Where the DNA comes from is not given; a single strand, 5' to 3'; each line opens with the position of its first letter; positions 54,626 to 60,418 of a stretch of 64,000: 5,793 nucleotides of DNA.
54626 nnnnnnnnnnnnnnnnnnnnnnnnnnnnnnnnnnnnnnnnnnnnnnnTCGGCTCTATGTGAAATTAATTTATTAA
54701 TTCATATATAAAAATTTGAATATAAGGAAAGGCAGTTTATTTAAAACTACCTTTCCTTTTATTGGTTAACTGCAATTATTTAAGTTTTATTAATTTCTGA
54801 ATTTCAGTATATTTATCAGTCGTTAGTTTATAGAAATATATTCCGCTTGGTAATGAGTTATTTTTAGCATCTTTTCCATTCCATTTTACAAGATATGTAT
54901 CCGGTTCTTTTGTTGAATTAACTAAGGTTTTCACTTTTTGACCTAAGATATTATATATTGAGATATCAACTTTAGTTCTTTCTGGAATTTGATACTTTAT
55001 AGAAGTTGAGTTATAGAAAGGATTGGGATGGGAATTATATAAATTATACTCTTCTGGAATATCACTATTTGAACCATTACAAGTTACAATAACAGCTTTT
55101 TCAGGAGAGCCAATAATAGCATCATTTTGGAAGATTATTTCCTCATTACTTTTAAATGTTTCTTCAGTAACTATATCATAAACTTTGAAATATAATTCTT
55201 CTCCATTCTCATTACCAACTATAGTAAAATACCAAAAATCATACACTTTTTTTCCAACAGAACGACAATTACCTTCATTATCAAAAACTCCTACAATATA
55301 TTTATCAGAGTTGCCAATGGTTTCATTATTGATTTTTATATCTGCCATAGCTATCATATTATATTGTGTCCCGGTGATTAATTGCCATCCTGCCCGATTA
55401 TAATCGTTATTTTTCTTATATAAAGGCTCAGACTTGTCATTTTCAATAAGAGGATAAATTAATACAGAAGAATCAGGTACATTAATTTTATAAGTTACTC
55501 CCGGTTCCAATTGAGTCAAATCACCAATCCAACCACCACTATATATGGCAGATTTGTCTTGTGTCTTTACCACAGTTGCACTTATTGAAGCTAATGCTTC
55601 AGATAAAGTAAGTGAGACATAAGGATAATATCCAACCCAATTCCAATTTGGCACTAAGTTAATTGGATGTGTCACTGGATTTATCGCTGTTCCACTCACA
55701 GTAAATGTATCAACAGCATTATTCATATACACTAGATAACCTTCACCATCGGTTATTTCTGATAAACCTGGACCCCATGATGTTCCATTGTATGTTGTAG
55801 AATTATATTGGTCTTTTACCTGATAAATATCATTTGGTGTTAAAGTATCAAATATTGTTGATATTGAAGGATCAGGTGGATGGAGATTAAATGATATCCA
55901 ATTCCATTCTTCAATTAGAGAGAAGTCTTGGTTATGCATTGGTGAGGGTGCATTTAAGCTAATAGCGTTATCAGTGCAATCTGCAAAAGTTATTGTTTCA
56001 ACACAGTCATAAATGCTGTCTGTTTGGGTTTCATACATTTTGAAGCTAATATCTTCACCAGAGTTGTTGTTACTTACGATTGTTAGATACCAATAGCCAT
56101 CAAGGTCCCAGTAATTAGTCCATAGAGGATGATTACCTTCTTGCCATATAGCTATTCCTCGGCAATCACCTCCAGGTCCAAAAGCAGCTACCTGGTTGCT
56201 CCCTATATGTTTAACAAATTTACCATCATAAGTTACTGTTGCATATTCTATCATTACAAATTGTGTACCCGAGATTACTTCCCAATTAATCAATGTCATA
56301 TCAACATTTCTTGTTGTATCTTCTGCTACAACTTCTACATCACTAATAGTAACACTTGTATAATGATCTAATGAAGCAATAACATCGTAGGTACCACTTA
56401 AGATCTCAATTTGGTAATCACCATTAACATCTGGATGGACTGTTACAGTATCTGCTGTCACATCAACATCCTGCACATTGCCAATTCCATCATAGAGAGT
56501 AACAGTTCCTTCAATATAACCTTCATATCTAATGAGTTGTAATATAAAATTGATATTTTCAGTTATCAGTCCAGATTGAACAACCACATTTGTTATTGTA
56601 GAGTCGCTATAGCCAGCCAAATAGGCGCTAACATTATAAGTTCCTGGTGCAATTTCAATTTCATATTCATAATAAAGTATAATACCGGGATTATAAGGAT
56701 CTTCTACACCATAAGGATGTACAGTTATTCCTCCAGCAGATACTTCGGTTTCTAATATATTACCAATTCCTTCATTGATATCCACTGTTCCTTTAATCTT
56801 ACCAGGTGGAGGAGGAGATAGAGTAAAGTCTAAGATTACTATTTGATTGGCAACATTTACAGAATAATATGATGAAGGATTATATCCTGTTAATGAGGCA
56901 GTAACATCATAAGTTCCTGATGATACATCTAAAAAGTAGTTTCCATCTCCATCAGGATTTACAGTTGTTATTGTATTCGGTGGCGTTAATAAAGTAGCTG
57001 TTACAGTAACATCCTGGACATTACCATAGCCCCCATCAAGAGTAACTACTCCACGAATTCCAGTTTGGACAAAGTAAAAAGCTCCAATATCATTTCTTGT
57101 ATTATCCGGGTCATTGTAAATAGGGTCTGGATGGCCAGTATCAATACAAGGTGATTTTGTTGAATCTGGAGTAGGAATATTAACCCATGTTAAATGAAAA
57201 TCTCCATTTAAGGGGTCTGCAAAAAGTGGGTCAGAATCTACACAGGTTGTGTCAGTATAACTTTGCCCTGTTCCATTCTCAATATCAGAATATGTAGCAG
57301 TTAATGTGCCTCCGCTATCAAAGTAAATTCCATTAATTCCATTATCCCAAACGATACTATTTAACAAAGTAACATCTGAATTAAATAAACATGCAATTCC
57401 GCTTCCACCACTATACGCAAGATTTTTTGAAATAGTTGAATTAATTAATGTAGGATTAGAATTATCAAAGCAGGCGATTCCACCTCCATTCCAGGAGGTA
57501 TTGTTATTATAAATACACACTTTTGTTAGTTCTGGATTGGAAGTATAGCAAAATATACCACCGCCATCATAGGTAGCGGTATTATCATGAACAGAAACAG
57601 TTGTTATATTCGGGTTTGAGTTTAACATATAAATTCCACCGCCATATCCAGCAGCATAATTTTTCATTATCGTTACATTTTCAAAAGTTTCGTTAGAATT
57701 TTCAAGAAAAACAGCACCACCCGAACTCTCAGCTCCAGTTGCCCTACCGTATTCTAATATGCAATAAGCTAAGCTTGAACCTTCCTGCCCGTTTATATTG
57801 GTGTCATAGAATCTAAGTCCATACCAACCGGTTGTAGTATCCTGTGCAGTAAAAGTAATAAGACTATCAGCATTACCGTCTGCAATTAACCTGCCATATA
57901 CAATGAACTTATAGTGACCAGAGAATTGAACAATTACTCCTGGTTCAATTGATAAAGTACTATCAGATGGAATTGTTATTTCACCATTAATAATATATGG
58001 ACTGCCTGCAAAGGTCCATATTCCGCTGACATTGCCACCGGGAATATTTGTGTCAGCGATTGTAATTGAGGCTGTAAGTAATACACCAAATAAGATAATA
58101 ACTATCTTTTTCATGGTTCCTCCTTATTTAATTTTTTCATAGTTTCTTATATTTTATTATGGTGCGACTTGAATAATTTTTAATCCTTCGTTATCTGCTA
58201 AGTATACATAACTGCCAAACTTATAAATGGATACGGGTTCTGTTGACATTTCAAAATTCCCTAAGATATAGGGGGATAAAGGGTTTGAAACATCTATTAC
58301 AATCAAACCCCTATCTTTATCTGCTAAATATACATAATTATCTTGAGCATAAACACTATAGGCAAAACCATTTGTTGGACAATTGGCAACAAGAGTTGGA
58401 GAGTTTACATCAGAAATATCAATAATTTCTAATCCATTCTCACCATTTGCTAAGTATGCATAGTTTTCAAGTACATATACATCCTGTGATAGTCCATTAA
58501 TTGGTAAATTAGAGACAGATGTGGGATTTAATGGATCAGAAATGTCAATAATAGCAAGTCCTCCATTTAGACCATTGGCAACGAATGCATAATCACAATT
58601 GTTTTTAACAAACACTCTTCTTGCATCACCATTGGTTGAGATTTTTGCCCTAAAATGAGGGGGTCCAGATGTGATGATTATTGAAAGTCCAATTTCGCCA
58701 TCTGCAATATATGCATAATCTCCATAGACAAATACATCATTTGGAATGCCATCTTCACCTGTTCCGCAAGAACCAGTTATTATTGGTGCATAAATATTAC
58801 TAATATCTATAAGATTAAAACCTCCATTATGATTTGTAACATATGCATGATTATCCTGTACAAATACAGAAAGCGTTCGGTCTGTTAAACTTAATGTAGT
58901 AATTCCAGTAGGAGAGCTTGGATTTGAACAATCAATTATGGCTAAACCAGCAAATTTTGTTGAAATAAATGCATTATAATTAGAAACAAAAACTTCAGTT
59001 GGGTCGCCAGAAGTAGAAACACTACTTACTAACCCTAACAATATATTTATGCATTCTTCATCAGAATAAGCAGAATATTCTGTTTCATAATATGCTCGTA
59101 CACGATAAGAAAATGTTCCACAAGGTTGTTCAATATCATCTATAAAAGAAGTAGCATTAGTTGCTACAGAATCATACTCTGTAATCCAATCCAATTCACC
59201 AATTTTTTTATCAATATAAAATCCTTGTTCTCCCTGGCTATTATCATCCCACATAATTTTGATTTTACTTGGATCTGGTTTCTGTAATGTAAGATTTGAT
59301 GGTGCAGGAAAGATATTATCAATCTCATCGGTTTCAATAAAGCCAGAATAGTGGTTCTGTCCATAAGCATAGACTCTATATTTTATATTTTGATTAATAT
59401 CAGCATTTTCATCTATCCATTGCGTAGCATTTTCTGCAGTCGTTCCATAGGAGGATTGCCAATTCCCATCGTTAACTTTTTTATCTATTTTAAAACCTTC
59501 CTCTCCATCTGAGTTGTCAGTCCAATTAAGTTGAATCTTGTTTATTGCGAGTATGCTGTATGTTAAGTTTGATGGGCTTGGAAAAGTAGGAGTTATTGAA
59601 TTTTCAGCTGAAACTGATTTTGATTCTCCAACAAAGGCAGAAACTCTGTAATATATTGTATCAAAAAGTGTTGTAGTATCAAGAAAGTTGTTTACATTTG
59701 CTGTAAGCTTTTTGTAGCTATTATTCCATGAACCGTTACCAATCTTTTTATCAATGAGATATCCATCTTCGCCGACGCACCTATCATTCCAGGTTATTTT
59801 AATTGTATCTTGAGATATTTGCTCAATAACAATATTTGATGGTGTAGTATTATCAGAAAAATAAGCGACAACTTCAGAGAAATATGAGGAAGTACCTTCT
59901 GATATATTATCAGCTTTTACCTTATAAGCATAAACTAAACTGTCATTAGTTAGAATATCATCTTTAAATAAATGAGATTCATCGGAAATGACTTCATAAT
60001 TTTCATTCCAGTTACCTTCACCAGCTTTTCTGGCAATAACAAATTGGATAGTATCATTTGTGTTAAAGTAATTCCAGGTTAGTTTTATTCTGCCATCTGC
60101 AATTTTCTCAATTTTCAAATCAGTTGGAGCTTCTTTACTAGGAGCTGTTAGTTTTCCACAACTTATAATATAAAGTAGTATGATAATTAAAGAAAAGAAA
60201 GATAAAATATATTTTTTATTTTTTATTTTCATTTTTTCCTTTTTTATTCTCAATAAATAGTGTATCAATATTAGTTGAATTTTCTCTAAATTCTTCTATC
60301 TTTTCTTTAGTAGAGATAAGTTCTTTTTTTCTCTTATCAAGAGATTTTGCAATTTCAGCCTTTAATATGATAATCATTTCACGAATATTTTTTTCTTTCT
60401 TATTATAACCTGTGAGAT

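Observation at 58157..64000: A secretin operon has fused alignment-complex components and continues into an Fn3/LVIVD lipoprotein and T9SS cargo genes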

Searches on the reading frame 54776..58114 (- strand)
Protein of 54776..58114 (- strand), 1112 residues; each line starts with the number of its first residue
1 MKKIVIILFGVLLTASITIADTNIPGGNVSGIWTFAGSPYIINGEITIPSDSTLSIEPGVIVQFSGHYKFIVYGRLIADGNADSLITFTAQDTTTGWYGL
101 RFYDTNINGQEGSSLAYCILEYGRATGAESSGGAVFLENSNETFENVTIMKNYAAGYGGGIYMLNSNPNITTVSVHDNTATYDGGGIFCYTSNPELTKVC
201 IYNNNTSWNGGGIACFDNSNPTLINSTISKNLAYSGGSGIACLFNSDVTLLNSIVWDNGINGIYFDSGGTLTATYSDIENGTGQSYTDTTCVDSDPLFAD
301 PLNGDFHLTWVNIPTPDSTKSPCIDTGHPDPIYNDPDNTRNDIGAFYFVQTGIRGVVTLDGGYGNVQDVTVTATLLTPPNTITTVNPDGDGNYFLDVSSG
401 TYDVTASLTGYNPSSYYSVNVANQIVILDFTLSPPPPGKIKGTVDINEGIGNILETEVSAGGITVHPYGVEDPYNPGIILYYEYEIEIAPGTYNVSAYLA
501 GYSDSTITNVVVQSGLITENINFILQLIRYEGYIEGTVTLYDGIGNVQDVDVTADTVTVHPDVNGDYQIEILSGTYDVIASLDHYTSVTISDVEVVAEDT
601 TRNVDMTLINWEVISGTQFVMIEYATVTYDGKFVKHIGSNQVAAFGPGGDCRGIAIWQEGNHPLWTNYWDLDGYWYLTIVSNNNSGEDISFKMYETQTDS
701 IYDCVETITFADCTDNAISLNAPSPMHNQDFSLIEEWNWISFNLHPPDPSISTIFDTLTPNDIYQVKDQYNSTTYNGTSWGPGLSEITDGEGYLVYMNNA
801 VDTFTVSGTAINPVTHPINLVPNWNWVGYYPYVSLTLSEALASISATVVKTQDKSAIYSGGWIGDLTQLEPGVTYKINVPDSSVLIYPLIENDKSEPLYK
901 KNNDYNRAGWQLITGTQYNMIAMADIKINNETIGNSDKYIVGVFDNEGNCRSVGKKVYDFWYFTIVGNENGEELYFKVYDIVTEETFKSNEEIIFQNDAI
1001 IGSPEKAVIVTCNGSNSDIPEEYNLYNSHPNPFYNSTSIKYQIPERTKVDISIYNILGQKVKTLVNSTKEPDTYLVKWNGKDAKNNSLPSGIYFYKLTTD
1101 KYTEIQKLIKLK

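Call 4: search_protein_families(library=pfam, proteins=[window:54776-58114:-], max_evalue=0.01)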
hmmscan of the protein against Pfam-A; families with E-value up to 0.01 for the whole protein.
window:54776-58114:- (1112 aa): 8 families
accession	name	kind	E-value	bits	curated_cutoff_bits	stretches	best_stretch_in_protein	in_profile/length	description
PF13620.12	CarboxypepD_reg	-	8.4e-17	61.7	32.3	2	353-433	2-82/82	Carboxypeptidase regulatory-like domain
PF13229.12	Beta_helix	-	4.4e-12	46.3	25.9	1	134-282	2-138/158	Right handed beta helix region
PF18962.6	Por_Secre_tail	-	1.8e-07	31.8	27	1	1030-1109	3-74/75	Secretion system C-terminal sorting domain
PF13860.13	FlgD_ig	-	5.9e-06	26.6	27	1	1044-1100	19-76/79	FlgD Ig-like domain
PF13585.12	CHU_C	-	2.8e-05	24.6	27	1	1045-1101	25-75/86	CHU_C Type IX secretion signal domain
PF02415.23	Chlam_PMP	-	0.00028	21.3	20.6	0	146-162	1-17/19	Chlamydia polymorphic membrane protein (Chlamydia_PMP) repeat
PF08400.16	phage_tail_N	-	0.00058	20.3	26.6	1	380-421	36-77/134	Prophage tail fibre N-terminal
PF17161.10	DUF5123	-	0.0096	17.5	35.1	1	245-309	24-99/113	Domain of unknown function (DUF5123)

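Call 5: search_protein_families(library=ncbifam, proteins=[window:54776-58114:-], max_evalue=0.01)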
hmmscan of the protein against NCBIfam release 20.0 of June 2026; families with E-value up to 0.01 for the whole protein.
window:54776-58114:- (1112 aa): 4 families
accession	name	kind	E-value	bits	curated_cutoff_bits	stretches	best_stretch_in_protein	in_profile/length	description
TIGR04183.1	Por_Secre_tail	domain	6.7e-11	42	23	1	1030-1110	3-71/72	T9SS type A sorting domain-containing protein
TIGR01376.1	POMP_repeat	repeat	0.0016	18.2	15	0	146-163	4-21/28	polymorphic outer membrane protein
NF005176.1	PRK06655.1-1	equivalog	0.0019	18.1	230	1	1045-1102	95-152/197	flagellar hook assembly protein FlgD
NF053608.1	Lsa66_OmpA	equivalog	0.005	15.3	700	1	1015-1102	250-342/581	fibronectin-binding adhesin Lsa66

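Call 67: search_solved_structures(query=window:54776-58114:-, max_evalue=0.1)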
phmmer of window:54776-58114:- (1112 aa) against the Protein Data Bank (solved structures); distinct sequences matched with E-value up to 0.1: 3.
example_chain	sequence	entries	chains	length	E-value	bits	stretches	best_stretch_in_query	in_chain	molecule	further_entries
5aq0_A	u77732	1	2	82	0.00044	21.4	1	484-524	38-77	CARBOXYPEPTIDASE D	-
9j6z_A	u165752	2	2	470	0.0072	17.3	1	485-525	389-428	Carboxypeptidase D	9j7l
9e7m_Ta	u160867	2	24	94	0.016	16.2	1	377-421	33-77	Tail fiber protein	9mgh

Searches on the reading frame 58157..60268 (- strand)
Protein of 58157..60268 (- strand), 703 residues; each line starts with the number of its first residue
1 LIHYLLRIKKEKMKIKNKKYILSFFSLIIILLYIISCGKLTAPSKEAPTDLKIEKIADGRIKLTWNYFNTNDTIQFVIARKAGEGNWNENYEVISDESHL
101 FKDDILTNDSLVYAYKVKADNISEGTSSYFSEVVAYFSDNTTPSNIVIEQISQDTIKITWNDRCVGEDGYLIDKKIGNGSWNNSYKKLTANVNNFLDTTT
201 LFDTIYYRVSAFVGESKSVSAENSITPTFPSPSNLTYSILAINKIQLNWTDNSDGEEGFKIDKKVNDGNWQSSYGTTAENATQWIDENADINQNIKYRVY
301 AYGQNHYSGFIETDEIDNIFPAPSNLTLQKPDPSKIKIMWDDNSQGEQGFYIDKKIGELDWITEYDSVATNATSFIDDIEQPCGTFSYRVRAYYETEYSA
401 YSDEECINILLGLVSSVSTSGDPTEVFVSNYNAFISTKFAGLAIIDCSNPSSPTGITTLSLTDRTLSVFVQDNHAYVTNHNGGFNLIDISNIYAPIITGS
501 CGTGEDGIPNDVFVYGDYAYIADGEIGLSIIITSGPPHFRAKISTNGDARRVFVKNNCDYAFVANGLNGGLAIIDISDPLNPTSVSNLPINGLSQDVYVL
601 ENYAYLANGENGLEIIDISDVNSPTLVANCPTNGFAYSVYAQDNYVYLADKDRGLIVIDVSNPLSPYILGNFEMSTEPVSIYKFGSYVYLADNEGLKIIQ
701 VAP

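Call 4: search_protein_families(library=pfam, proteins=[window:58157-60268:-], max_evalue=0.01)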
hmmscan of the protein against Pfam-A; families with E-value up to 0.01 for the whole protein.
window:58157-60268:- (703 aa): 2 families
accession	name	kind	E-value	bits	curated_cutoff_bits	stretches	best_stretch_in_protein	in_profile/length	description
PF08309.17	LVIVD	-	3.9e-48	161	20.2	6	592-632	2-42/42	LVIVD repeat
PF00041.27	fn3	-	0.0012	19.5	25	0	142-179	2-41/84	Fibronectin type III domain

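Call 5: search_protein_families(library=ncbifam, proteins=[window:58157-60268:-], max_evalue=0.01)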
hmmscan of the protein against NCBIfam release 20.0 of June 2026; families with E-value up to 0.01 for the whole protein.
window:58157-60268:- (703 aa): 1 family
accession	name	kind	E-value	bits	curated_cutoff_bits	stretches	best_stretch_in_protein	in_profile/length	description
TIGR04312.1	choice_anch_B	subfamily_domain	7.3e-14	51.8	100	3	556-621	42-110/364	choice-of-anchor B family protein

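Call 56: find_homologous_proteins(query=window:58157-60232:-, max_evalue=1e-20)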
Query window:58157-60232:- (691 aa): 359 proteins with E <= 1e-20 among 8000 candidates; the best 120 are listed.
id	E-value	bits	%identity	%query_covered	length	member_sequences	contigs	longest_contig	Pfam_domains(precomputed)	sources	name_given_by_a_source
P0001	0.0e+0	1404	90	99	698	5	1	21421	PF08309.18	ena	-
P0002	0.0e+0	1298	84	100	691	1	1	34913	PF08309.18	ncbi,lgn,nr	ncbi:MAG: hypothetical protein U9R23_07720 [Candidatus Cloacimonadota bacterium]|nr:hypothetical pro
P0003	9.7e-298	1008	91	72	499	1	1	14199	PF08309.18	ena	-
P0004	1.8e-260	884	35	52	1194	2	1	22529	PF00041.28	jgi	jgi:hypothetical protein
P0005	4.6e-252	857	56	81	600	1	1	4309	PF08309.18,PF00041.28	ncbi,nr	ncbi:MAG: hypothetical protein KAW92_01305 [Candidatus Cloacimonetes bacterium]|nr:hypothetical prot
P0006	1.0e-234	799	55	81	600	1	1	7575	PF08309.18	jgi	jgi:hypothetical protein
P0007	5.2e-233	794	53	100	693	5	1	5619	PF08309.18,PF00041.28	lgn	-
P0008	6.6e-230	783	53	81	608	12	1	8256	PF08309.18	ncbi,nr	ncbi:hypothetical protein D4R71_05065 [bacterium]|nr:MAG: hypothetical protein D4R71_05065 [bacteriu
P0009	2.9e-228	778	54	81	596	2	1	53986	PF08309.18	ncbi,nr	ncbi:MAG: hypothetical protein KAW92_12110 [Candidatus Cloacimonetes bacterium]|nr:hypothetical prot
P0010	9.7e-226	770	54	98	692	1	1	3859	PF08309.18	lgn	-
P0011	1.3e-200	687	48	100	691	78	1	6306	PF08309.18,PF00041.28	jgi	-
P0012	1.4e-200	686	62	68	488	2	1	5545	PF08309.18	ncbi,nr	ncbi:MAG: hypothetical protein KAW92_06190, partial [Candidatus Cloacimonetes bacterium]|nr:hypothet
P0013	2.7e-198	679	47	100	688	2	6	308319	PF08309.18,PF00041.28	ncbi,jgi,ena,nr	ncbi:MAG TPA: hypothetical protein P5268_08340 [Candidatus Marinimicrobia bacterium]|nr:hypothetical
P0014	3.2e-198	679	49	81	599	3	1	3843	PF08309.18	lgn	-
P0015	9.0e-194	664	46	99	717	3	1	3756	PF08309.18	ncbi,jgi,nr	ncbi:MAG: hypothetical protein PF487_03380 [Bacteroidales bacterium]|jgi:hypothetical protein|nr:hyp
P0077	2.7e-143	497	37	99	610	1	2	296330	PF08309.18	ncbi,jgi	jgi:hypothetical protein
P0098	9.0e-117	409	34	81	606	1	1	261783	PF08309.18,PF00041.28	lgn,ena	-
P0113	8.8e-102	360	31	81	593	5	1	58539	PF01108.24,PF08309.18,PF00041.28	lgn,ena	-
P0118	6.8e-96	340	29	81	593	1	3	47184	PF08309.18,PF00041.28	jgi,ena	jgi:hypothetical protein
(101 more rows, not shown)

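Call 57: find_encoding_contigs(protein=P0118, flank=10000, max_places=2)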
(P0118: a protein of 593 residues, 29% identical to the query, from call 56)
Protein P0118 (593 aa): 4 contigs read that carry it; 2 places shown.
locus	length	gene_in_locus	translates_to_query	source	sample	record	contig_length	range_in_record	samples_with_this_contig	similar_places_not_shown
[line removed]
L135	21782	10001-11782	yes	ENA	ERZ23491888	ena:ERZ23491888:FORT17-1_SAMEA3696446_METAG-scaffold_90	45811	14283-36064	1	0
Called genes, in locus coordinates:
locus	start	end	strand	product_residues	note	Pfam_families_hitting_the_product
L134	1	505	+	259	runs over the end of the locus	PF01063:Aminotran_4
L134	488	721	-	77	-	PF04977:DivIC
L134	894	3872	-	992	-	PF00072:Response_reg (faint), PF01326:PPDK_N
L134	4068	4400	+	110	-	-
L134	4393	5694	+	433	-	PF13167:GTP-bdg_N, PF16360:GTP-bdg_M, PF00025:Arf (weak), PF01926:MMR_HSR1, PF02421:FeoB_N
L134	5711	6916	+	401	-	PF00155:Aminotran_1_2, PF12897:Asp_aminotransf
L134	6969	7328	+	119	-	PF00072:Response_reg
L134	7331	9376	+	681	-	PF00497:SBP_bac_3 (weak), PF00989:PAS (weak), PF08447:PAS_3 (faint), PF08448:PAS_4 (faint), PF13426:PAS_9, PF13188:PAS_8, PF13426:PAS_9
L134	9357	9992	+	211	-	-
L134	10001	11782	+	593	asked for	PF00041:fn3 (faint), PF08309:LVIVD (weak)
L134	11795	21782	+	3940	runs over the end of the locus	PF13860:FlgD_ig (faint), PF04234:CopC (faint), PF19077:Big_13 (faint), PF17964:Big_10 (faint), PF13585:CHU_C (weak)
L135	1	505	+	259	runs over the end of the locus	PF01063:Aminotran_4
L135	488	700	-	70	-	PF04977:DivIC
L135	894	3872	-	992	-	PF00072:Response_reg (faint), PF01326:PPDK_N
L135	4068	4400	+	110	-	-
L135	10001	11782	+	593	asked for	PF00041:fn3 (faint), PF08309:LVIVD (weak)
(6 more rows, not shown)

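Call 58: find_encoding_contigs(protein=P0013, flank=10000, max_places=2)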
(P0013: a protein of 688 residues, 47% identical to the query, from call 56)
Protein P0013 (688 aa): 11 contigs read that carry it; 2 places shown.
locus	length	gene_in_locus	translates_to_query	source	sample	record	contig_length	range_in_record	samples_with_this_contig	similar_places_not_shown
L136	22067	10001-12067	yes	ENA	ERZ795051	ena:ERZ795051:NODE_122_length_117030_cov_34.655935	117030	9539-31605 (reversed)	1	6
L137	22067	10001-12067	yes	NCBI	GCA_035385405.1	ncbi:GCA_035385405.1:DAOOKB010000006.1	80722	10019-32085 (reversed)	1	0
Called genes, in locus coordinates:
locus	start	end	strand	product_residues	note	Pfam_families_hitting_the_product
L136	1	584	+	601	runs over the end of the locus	PF20720:nSTAND3 (faint), PF00437:T2SSE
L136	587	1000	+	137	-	-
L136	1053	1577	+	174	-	-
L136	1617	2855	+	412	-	PF13385:Laminin_G_3 (weak)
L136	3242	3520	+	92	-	-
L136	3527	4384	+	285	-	PF00072:Response_reg, PF00027:cNMP_binding (weak)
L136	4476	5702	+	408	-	PF00437:T2SSE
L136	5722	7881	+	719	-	PF13174:TPR_6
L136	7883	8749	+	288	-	-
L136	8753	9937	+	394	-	PF00263:Secretin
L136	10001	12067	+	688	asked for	PF00041:fn3 (faint), PF08309:LVIVD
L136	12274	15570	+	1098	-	PF13715:CarbopepD_reg_2 (faint), PF13620:CarboxypepD_reg, PF18962:Por_Secre_tail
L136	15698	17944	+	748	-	PF13620:CarboxypepD_reg (weak), PF13860:FlgD_ig, PF18962:Por_Secre_tail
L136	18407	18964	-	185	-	PF04191:PEMT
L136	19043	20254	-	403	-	PF00437:T2SSE, PF01935:DUF87 (faint)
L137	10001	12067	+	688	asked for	PF00041:fn3 (faint), PF08309:LVIVD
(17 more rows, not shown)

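Call 59: find_encoding_contigs(protein=P0113, flank=10000, max_places=1)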
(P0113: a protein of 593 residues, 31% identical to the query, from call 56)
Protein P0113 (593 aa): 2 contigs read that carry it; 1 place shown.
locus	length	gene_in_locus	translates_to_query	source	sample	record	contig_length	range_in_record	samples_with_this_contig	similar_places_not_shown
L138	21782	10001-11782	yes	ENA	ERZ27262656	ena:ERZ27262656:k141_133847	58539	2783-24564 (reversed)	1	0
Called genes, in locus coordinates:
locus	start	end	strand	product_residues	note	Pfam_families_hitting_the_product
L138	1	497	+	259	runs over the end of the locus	PF01063:Aminotran_4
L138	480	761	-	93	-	PF04977:DivIC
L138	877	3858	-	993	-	PF00072:Response_reg (faint), PF01326:PPDK_N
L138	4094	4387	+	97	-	-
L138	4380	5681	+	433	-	PF13167:GTP-bdg_N, PF16360:GTP-bdg_M, PF00025:Arf (faint), PF00071:Ras (weak), PF01926:MMR_HSR1, PF02421:FeoB_N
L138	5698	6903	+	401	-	PF00155:Aminotran_1_2, PF12897:Asp_aminotransf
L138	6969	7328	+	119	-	PF00072:Response_reg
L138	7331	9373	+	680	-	PF00497:SBP_bac_3 (weak), PF00989:PAS (weak), PF08448:PAS_4 (weak), PF13426:PAS_9, PF13188:PAS_8, PF13426:PAS_9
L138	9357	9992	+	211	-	-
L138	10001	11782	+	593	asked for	PF01108:Tissue_fac (faint), PF00041:fn3 (faint), PF08309:LVIVD (weak)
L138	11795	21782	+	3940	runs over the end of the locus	PF13860:FlgD_ig (faint), PF15418:DUF4625 (faint), PF19077:Big_13 (faint), PF04234:CopC (faint), PF17964:Big_10 (faint)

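Call 60: find_encoding_contigs(protein=P0098, flank=10000, max_places=1)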
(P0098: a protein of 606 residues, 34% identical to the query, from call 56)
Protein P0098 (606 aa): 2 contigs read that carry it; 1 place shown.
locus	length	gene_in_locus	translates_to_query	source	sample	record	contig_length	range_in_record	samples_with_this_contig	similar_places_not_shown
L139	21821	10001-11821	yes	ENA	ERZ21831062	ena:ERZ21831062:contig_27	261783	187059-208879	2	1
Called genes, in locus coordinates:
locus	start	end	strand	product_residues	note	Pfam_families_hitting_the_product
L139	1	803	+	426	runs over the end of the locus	PF13385:Laminin_G_3 (faint)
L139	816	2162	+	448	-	PF28597:T2SSF_N (faint), PF00482:T2SSF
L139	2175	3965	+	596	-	PF00437:T2SSE, PF25199:nSTAND_NTPase5 (weak)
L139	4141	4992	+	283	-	PF00072:Response_reg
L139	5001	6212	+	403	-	PF00437:T2SSE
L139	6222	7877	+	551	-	-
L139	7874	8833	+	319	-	-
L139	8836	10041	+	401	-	PF00263:Secretin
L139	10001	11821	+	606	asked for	PF00041:fn3 (faint), PF08309:LVIVD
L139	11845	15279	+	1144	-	PF13715:CarbopepD_reg_2 (faint), PF02415:Chlam_PMP (faint), PF13620:CarboxypepD_reg (faint), PF13860:FlgD_ig (faint), PF18962:Por_Secre_tail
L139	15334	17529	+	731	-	PF13860:FlgD_ig, PF18962:Por_Secre_tail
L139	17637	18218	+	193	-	PF00440:TetR_N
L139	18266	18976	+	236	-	PF01171:ATP_bind_3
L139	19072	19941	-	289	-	-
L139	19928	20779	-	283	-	PF13476:AAA_23 (weak), PF00005:ABC_tran, PF13304:AAA_21 (weak)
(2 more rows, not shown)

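Call 61: find_encoding_contigs(protein=P0077, flank=10000, max_places=1)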
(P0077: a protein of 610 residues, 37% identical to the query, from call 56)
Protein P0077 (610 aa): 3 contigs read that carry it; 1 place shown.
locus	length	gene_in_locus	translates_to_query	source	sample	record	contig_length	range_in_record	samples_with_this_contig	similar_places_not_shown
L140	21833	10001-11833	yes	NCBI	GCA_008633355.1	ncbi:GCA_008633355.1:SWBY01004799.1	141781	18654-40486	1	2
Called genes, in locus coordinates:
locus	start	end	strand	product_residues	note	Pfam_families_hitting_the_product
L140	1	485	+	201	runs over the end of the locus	-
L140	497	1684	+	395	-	-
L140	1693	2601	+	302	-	PF25323:6TM_PilS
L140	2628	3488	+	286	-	PF00072:Response_reg, PF00027:cNMP_binding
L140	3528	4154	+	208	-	-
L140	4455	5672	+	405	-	PF00437:T2SSE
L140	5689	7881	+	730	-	PF13432:TPR_16 (faint), PF00515:TPR_1 (faint), PF07719:TPR_2 (faint), PF13174:TPR_6 (faint)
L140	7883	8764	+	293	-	-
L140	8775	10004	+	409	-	PF00263:Secretin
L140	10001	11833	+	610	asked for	PF08309:LVIVD (weak)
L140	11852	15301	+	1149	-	PF13229:Beta_helix, PF13620:CarboxypepD_reg (faint), PF18962:Por_Secre_tail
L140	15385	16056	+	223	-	-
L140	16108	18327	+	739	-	PF18962:Por_Secre_tail (weak)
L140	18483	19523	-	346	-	PF01212:Beta_elim_lyase, PF00266:Aminotran_5 (weak)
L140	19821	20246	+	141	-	-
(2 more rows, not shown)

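Call 75: search_protein_families(library=pfam, proteins=[L134:9357-9992:+], max_evalue=0.001)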
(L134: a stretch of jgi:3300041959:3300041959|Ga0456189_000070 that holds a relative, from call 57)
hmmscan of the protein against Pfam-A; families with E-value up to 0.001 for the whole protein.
L134:9357-9992:+ (211 aa): 0 families
